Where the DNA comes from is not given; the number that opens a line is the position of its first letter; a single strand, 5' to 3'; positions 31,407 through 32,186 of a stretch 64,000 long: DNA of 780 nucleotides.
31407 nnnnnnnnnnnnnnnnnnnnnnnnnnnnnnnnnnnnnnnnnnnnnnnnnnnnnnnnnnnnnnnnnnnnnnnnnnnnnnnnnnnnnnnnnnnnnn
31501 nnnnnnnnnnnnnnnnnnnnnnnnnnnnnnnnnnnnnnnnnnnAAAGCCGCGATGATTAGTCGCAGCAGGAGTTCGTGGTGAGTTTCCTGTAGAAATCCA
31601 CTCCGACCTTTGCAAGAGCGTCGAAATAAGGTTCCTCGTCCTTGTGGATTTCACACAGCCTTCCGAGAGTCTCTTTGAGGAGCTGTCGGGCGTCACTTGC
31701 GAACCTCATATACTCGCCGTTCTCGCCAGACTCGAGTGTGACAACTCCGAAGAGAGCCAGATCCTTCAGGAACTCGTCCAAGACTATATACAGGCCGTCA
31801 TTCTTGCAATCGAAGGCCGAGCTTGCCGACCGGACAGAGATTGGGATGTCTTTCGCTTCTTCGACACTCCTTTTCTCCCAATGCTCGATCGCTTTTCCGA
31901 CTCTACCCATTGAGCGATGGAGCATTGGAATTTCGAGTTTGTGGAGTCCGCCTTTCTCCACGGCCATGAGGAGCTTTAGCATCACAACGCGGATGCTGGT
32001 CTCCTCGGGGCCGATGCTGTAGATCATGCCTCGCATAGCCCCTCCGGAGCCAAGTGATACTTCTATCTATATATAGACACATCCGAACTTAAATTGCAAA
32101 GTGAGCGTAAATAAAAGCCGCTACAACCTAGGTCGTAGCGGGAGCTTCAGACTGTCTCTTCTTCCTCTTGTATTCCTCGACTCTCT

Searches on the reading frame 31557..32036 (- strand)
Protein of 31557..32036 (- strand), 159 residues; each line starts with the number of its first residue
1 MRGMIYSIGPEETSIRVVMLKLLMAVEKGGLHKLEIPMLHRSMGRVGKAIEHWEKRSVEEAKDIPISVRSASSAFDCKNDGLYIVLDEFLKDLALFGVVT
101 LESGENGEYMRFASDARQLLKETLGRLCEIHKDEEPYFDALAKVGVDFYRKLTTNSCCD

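Call 18: search_protein_families(library=pfam, proteins=[window:31557-32036:-], max_evalue=0.1)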
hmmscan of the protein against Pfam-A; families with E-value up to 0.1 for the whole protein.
window:31557-32036:- (159 aa): 1 family
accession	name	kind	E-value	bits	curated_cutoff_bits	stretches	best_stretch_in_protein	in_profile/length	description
PF19311.4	KELAA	-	0.036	14.1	23.4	1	84-94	11-21/32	KELAA motif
